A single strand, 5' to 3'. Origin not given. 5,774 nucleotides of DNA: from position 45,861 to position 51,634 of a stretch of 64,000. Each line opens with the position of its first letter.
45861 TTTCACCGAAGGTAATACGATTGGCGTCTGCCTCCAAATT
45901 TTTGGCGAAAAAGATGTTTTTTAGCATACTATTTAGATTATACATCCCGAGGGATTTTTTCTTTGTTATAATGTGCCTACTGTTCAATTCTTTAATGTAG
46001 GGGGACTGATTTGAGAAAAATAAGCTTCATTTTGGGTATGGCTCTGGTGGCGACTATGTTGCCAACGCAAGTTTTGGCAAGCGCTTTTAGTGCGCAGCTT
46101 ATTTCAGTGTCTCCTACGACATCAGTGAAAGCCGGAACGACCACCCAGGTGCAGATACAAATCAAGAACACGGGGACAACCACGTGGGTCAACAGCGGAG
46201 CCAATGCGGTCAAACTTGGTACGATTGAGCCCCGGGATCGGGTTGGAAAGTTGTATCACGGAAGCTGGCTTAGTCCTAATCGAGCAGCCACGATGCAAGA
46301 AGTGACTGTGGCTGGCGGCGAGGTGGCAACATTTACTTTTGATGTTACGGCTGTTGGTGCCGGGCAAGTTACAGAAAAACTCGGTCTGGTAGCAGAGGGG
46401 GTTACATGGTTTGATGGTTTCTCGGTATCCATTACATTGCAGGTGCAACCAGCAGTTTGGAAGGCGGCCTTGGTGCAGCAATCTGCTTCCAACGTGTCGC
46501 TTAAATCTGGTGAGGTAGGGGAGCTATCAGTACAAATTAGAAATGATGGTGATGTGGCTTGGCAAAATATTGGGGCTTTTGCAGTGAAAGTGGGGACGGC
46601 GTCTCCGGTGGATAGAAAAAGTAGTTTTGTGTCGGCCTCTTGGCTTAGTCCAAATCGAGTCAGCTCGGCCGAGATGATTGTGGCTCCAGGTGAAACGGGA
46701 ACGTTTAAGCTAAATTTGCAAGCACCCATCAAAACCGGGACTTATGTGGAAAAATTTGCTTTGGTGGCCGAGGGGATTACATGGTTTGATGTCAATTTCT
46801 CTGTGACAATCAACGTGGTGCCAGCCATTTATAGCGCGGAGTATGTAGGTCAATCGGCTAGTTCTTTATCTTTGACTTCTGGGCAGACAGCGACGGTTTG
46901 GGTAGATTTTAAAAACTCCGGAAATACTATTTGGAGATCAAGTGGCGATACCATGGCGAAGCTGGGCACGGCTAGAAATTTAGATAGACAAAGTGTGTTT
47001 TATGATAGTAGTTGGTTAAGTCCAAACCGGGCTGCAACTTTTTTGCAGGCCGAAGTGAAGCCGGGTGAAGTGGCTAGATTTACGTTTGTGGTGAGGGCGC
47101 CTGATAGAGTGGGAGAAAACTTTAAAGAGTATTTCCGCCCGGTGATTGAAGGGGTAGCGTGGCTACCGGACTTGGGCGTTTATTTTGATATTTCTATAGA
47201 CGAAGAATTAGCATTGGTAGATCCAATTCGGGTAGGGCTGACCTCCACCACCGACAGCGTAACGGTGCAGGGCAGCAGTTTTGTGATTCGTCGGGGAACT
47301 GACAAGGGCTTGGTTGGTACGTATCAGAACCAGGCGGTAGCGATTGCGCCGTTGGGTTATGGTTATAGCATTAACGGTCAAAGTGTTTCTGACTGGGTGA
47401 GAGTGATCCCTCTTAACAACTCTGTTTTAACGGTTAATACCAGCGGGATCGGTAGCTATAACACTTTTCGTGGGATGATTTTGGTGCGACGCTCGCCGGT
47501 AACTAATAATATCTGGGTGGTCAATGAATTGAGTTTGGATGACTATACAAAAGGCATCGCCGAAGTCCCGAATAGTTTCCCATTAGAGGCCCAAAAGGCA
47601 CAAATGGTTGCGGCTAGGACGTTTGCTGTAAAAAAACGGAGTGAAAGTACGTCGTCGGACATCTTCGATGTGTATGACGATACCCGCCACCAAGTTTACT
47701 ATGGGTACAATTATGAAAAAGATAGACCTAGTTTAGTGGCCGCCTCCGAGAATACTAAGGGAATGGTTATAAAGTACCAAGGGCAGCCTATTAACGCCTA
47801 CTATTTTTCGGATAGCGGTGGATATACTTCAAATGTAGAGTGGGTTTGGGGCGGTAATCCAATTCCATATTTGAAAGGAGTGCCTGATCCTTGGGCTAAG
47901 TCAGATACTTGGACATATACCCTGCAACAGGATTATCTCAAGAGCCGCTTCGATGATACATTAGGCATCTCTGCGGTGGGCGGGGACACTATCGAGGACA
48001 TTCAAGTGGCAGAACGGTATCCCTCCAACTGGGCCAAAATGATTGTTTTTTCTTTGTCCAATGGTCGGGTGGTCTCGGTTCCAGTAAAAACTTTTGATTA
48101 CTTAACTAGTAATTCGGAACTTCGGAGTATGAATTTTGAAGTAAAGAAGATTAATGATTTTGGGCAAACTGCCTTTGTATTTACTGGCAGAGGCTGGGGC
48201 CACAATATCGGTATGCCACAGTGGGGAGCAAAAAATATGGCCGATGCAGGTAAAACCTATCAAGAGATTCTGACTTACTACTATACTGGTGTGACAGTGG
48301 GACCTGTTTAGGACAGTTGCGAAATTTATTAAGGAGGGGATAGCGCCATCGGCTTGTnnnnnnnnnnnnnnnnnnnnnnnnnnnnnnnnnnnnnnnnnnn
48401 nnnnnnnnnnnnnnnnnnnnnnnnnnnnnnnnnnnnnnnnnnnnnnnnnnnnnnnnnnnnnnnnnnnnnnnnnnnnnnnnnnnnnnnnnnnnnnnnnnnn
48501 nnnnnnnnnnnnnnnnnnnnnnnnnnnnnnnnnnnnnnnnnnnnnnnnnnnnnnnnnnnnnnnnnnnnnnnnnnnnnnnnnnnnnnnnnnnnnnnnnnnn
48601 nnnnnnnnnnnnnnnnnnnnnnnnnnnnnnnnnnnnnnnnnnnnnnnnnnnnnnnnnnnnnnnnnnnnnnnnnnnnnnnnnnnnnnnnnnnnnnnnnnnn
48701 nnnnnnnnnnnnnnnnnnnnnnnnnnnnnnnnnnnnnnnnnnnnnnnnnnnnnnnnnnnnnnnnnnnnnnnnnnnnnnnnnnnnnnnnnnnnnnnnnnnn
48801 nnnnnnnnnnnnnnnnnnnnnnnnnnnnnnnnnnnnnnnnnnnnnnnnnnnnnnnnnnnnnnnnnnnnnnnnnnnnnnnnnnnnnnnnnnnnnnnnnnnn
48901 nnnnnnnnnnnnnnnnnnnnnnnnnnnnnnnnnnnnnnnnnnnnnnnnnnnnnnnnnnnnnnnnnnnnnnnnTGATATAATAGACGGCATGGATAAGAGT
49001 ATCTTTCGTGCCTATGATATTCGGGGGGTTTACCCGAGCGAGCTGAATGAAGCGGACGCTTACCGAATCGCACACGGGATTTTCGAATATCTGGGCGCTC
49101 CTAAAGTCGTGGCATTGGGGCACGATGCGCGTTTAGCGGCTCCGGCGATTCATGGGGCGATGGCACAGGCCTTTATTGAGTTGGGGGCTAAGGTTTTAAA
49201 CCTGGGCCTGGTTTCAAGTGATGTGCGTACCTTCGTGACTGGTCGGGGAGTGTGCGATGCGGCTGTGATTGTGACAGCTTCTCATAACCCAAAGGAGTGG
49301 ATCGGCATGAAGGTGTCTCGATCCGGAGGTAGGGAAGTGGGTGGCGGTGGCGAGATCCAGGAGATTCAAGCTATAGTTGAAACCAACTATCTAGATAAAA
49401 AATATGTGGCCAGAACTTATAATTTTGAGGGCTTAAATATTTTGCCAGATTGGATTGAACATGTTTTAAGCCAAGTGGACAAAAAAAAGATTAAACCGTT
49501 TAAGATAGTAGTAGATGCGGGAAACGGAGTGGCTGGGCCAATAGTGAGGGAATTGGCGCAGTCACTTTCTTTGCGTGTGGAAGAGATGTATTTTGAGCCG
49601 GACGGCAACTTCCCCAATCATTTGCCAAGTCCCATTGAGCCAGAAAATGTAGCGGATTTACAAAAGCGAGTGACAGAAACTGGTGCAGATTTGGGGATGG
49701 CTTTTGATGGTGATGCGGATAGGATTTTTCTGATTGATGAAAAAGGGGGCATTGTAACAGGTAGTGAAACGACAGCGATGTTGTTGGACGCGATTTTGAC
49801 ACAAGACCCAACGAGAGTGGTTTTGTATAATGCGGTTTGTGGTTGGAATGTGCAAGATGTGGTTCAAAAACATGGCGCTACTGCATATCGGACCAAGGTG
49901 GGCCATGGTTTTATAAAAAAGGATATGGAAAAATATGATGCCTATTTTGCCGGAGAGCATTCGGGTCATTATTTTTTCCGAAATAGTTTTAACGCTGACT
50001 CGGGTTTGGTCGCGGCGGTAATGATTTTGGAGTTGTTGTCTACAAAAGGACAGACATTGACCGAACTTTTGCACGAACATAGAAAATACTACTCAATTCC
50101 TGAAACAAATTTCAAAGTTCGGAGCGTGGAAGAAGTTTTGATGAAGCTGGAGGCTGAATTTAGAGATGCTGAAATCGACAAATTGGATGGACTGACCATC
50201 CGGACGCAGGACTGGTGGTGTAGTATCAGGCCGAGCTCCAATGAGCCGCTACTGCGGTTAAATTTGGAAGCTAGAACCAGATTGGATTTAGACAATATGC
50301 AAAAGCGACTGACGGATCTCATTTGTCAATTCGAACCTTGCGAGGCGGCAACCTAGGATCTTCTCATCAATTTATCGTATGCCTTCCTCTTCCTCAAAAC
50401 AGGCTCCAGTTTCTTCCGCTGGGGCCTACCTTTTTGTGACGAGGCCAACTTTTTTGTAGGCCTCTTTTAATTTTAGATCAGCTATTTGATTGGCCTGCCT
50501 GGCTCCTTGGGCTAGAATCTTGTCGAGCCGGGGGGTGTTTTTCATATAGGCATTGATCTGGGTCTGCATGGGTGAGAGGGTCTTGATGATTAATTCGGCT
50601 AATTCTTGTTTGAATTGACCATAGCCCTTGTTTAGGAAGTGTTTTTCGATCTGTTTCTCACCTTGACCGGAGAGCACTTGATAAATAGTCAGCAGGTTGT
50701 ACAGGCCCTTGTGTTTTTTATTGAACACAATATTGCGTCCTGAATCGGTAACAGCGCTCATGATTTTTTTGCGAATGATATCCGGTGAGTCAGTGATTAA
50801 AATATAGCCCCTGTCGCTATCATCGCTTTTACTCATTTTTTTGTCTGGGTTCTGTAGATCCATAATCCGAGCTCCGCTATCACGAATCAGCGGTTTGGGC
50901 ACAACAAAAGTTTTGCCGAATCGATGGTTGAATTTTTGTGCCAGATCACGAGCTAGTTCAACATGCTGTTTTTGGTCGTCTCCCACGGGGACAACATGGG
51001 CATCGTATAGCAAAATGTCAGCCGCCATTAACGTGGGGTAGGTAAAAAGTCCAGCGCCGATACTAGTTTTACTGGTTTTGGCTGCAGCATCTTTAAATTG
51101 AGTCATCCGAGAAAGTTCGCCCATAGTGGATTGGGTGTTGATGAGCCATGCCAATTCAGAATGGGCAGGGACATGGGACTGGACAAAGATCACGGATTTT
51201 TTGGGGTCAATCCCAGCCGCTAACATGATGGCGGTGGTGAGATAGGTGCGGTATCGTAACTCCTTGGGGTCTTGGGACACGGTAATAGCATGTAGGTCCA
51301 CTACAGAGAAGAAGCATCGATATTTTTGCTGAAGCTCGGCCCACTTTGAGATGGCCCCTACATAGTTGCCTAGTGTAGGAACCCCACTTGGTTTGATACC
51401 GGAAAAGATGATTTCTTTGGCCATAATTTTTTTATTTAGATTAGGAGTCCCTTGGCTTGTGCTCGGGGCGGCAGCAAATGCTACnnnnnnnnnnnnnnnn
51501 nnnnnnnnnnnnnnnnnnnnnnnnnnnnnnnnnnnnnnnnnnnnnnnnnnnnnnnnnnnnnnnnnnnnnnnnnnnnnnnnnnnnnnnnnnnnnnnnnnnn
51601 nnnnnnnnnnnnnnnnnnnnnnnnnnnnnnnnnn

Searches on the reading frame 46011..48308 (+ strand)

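Call 61: search_protein_families(library=pfam, proteins=[window:46011-48308:+], max_evalue=0.00001)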
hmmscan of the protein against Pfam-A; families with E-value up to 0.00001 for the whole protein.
window:46011-48308:+ (766 aa): 2 families
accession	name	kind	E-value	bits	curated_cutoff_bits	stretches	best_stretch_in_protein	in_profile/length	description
PF08486.15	SpoIID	-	9.5e-19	68.3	23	1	499-589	3-97/97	Stage II sporulation protein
PF16158.11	N_BRCA1_IG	-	2.3e-14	54.3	28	1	175-269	19-108/108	Ig-like domain from next to BRCA1 gene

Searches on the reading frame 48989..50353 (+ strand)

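Call 61: search_protein_families(library=pfam, proteins=[window:48989-50353:+], max_evalue=0.00001)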
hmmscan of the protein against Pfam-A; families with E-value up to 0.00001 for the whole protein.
window:48989-50353:+ (455 aa): 4 families
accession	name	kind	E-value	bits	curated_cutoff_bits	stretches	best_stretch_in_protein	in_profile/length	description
PF02879.22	PGM_PMM_II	-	1.9e-28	99.5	29.3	1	154-253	2-103/103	Phosphoglucomutase/phosphomannomutase, alpha/beta/alpha domain II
PF02878.22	PGM_PMM_I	-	6.2e-25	87.9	22.5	1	4-133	2-134/138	Phosphoglucomutase/phosphomannomutase, alpha/beta/alpha domain I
PF02880.22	PGM_PMM_III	-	2.2e-23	83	20.7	1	258-366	2-113/115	Phosphoglucomutase/phosphomannomutase, alpha/beta/alpha domain III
PF00408.26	PGM_PMM_IV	-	4.6e-06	27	23.1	0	372-442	1-66/68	Phosphoglucomutase/phosphomannomutase, C-terminal domain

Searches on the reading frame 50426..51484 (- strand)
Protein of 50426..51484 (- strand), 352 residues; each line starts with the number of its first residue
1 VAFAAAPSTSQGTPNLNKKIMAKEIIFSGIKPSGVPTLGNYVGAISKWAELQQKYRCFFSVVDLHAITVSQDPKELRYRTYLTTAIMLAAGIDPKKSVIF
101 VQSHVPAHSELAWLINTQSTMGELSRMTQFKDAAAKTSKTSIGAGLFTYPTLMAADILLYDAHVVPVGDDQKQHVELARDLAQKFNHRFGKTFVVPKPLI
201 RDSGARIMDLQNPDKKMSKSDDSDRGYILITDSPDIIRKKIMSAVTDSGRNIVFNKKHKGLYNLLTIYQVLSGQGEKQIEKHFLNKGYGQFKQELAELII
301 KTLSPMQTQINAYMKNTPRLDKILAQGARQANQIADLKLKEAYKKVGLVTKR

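Call 61: search_protein_families(library=pfam, proteins=[window:50426-51484:-], max_evalue=0.00001)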
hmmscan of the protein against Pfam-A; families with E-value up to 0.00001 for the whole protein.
window:50426-51484:- (352 aa): 1 family
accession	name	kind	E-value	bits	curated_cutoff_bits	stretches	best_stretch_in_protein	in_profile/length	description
PF00579.31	tRNA-synt_1b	-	8e-76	255.6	21.1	1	25-303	7-291/292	tRNA synthetases class I (W and Y)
